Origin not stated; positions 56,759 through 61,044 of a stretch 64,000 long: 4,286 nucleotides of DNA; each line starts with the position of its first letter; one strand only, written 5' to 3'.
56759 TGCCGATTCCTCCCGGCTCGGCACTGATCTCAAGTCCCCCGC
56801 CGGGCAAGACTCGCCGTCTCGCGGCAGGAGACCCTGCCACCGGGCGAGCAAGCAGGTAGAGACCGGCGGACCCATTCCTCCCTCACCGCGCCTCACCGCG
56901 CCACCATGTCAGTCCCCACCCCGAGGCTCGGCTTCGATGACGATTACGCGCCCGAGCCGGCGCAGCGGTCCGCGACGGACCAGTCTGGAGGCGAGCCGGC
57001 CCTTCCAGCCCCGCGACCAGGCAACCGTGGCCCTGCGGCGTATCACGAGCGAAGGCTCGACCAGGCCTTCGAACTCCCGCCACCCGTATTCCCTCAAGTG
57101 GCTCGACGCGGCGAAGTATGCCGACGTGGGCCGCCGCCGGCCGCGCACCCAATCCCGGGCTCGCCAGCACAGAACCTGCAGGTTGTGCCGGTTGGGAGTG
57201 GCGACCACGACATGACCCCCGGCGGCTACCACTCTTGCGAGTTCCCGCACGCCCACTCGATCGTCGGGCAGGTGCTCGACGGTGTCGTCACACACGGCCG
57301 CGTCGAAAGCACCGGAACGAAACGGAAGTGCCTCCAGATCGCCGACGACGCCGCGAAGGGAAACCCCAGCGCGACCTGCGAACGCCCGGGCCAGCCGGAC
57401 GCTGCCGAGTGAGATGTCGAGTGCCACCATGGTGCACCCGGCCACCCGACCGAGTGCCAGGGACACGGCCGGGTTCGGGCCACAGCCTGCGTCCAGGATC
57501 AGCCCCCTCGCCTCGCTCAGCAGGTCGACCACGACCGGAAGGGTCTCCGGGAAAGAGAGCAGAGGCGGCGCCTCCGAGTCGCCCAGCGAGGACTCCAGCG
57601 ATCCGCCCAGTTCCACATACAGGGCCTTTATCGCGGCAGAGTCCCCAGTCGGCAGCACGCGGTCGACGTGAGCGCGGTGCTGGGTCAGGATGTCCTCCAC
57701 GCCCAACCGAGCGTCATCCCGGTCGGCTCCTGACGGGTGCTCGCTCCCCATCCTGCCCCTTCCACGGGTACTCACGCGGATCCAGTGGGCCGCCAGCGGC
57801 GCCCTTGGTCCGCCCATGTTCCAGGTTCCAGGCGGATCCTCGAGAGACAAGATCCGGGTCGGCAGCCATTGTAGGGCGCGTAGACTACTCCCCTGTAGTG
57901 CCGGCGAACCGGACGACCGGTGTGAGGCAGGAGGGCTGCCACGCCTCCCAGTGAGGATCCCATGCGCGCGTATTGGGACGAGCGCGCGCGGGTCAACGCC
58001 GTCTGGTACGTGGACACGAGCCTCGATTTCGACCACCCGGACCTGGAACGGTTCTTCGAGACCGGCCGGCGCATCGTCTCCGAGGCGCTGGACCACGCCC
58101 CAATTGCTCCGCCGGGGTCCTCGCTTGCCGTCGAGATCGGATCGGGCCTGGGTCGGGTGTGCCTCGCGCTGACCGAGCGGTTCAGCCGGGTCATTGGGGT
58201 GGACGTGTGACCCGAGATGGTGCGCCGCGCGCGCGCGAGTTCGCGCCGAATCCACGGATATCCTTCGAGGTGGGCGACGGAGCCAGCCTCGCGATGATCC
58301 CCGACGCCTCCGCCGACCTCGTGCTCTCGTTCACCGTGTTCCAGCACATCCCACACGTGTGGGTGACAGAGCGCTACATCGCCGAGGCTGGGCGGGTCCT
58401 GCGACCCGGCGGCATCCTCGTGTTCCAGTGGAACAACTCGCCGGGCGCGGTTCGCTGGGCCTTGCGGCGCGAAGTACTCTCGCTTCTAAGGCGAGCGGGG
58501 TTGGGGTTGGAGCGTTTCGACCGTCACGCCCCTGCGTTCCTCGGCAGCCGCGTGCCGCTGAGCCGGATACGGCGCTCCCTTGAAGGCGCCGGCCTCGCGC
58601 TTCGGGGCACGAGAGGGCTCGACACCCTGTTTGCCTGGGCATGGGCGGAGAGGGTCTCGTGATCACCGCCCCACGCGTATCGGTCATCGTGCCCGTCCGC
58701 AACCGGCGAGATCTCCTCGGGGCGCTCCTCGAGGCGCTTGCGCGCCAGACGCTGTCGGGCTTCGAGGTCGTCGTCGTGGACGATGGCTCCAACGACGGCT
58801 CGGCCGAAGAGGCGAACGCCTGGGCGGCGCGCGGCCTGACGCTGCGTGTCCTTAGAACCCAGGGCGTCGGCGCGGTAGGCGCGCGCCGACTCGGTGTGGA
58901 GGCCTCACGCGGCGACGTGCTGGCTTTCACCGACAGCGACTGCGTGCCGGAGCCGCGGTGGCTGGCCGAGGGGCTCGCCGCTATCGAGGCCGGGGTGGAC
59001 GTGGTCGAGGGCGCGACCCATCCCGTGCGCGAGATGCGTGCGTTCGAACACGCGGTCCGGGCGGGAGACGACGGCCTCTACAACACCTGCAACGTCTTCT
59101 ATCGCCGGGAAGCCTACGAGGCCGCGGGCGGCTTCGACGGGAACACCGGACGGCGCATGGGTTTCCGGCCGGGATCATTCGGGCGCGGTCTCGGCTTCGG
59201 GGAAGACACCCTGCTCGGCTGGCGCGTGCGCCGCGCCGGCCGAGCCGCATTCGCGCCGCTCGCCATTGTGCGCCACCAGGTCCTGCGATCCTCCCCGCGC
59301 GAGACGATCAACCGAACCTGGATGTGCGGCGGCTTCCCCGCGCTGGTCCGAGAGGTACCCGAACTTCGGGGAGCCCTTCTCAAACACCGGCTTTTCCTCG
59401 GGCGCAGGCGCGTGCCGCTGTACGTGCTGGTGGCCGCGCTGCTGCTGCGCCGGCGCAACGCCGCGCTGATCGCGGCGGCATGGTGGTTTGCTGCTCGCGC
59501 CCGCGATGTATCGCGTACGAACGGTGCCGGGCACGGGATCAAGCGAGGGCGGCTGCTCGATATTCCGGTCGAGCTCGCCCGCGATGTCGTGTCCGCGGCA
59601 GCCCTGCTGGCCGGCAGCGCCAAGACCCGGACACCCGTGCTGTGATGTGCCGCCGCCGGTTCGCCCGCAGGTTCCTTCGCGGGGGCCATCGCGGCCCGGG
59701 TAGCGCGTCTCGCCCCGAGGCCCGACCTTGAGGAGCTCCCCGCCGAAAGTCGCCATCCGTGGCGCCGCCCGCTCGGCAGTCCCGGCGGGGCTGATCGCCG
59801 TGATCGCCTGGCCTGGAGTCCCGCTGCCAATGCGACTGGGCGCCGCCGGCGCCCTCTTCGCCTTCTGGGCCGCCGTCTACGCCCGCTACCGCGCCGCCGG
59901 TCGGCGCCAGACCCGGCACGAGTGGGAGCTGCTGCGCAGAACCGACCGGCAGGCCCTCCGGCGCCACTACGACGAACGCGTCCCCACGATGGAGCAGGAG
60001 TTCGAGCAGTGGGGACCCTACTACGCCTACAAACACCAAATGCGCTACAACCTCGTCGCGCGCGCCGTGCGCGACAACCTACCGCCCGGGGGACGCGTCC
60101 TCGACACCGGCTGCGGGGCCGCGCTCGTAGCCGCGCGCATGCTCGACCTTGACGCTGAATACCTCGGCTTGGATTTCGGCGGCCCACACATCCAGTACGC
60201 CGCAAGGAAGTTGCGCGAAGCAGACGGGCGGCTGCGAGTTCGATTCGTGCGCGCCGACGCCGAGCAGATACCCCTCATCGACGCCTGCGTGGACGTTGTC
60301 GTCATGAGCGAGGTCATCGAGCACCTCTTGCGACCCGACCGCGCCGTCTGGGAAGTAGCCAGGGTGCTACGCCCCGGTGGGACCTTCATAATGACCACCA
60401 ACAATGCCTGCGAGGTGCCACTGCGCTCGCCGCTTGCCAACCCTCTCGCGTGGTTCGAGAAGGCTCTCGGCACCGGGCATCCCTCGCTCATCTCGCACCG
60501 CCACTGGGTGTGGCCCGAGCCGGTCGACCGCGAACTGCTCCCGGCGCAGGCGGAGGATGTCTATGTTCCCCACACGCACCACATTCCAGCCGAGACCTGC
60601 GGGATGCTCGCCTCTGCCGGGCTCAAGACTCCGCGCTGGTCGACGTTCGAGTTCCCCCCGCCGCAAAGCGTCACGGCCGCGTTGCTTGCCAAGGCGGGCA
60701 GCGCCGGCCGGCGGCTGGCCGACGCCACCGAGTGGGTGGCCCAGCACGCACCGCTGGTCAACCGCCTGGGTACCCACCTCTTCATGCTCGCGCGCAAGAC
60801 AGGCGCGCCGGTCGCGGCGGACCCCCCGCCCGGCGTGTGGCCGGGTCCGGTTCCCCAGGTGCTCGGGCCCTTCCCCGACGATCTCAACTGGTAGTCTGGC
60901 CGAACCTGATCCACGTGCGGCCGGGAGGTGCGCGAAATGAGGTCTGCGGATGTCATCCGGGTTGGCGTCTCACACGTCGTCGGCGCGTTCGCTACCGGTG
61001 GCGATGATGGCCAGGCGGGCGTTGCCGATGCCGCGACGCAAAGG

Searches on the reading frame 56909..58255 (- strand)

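Call 55: search_protein_families(library=pfam, proteins=[window:56909-58255:-], max_evalue=0.001)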
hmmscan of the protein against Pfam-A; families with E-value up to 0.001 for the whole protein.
window:56909-58255:- (448 aa): 6 families
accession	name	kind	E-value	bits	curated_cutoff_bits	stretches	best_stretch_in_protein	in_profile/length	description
PF08241.18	Methyltransf_11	-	5e-17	62.8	21.2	1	254-351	1-95/95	Methyltransferase domain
PF13649.12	Methyltransf_25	-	2.1e-14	54.4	27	1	253-347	1-97/97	Methyltransferase domain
PF13489.12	Methyltransf_23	-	4.5e-09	36.7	27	1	248-358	21-123/164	Methyltransferase domain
PF13847.12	Methyltransf_31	-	1.1e-08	35.3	27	1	253-355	7-113/145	Methyltransferase domain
PF08242.18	Methyltransf_12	-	6.4e-07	30.5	30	1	254-349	1-98/98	Methyltransferase domain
PF01209.24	Ubie_methyltran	-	2.8e-05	24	20.1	1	253-357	51-157/233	ubiE/COQ5 methyltransferase family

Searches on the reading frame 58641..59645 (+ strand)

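Call 55: search_protein_families(library=pfam, proteins=[window:58641-59645:+], max_evalue=0.001)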
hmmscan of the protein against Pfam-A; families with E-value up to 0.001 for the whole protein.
window:58641-59645:+ (334 aa): 3 families
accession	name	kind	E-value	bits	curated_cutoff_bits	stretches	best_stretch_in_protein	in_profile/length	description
PF00535.33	Glycos_transf_2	-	1.8e-28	100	23.3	1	14-139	1-128/168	Glycosyl transferase family 2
PF13641.12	Glyco_tranf_2_3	-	5.1e-15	56.5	27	1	11-225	1-223/230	Glycosyltransferase like family 2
PF10111.15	Glyco_tranf_2_2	-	4e-05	23.7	27.3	1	14-105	1-96/276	Glycosyltransferase like family 2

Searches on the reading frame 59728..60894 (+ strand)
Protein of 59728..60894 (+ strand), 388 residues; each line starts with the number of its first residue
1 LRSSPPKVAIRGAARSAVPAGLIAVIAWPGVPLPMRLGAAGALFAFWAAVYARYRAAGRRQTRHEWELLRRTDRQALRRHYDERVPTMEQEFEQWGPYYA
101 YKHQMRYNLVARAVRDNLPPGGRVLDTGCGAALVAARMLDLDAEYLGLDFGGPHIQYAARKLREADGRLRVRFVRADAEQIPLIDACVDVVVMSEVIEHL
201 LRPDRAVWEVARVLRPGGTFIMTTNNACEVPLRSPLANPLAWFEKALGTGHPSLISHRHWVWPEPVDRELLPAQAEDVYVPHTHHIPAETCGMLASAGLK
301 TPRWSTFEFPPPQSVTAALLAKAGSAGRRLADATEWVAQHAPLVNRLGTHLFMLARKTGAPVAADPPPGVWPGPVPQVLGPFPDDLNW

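Call 55: search_protein_families(library=pfam, proteins=[window:59728-60894:+], max_evalue=0.001)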
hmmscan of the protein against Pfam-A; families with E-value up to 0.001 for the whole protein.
window:59728-60894:+ (388 aa): 8 families
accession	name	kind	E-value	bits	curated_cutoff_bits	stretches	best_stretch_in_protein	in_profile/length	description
PF08241.18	Methyltransf_11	-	1.4e-20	74.2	21.2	1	125-222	1-95/95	Methyltransferase domain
PF13649.12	Methyltransf_25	-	2.5e-17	63.8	27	1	124-218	1-97/97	Methyltransferase domain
PF13847.12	Methyltransf_31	-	9.2e-16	58.3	27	1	121-226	4-113/145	Methyltransferase domain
PF08242.18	Methyltransf_12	-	2.1e-13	51.2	30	1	125-220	1-98/98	Methyltransferase domain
PF13489.12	Methyltransf_23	-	6e-11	42.8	27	1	101-260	1-150/164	Methyltransferase domain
PF01209.24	Ubie_methyltran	-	8.3e-09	35.6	20.1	1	119-225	46-154/233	ubiE/COQ5 methyltransferase family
PF02353.26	CMAS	-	6e-05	22.9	27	1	117-242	59-184/273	Mycolic acid cyclopropane synthetase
PF08003.17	Methyltransf_9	-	0.00035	20.1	23.8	1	121-224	116-219/315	Protein of unknown function (DUF1698)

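Call 72: find_encoding_contigs(protein=window:59728-60894:+, flank=10000, max_places=3)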
Protein window:59728-60894:+ (388 aa): 2 contigs read that carry it; 2 places shown.
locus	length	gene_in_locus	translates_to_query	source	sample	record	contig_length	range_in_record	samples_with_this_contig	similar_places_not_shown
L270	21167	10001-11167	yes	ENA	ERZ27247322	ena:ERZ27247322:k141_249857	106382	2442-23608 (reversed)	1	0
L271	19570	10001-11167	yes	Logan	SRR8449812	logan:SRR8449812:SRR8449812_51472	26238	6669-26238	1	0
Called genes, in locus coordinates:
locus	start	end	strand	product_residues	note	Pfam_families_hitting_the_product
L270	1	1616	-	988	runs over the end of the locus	PF01943:Polysacc_synt, PF13440:Polysacc_synt_3, PF13439:Glyco_transf_4 (weak), PF20706:GT4-conflict (weak), PF00534:Glycos_transf_1, PF13692:Glyco_trans_1_4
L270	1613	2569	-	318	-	PF13641:Glyco_tranf_2_3, PF00535:Glycos_transf_2, PF10111:Glyco_tranf_2_2 (faint), PF13506:Glyco_transf_21 (faint), PF13632:Glyco_trans_2_3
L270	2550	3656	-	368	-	PF13439:Glyco_transf_4, PF13579:Glyco_trans_4_4, PF20706:GT4-conflict, PF00534:Glycos_transf_1, PF13692:Glyco_trans_1_4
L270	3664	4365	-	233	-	PF14602:Hexapep_2 (faint), PF00132:Hexapep (weak)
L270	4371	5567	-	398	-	PF13692:Glyco_trans_1_4, PF00534:Glycos_transf_1 (weak)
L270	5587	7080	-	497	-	-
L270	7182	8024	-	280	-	PF13489:Methyltransf_23, PF01209:Ubie_methyltran (weak), PF08241:Methyltransf_11, PF08242:Methyltransf_12 (weak), PF13649:Methyltransf_25, PF13847:Methyltransf_31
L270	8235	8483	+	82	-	-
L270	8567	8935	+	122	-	PF08241:Methyltransf_11 (weak)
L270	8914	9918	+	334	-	PF13641:Glyco_tranf_2_3, PF00535:Glycos_transf_2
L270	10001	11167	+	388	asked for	PF01209:Ubie_methyltran, PF13489:Methyltransf_23, PF13847:Methyltransf_31, PF08241:Methyltransf_11, PF08242:Methyltransf_12, PF13649:Methyltransf_25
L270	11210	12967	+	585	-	-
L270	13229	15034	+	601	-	PF14306:PUA_2, PF01747:ATP-sulfurylase, PF01583:APS_kinase, PF13671:AAA_33 (weak)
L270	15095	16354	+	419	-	PF00685:Sulfotransfer_1, PF13469:Sulfotransfer_3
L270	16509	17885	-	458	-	PF13439:Glyco_transf_4, PF20706:GT4-conflict, PF00534:Glycos_transf_1, PF13524:Glyco_trans_1_2, PF13692:Glyco_trans_1_4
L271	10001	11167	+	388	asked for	PF01209:Ubie_methyltran, PF13489:Methyltransf_23, PF13847:Methyltransf_31, PF08241:Methyltransf_11, PF08242:Methyltransf_12, PF13649:Methyltransf_25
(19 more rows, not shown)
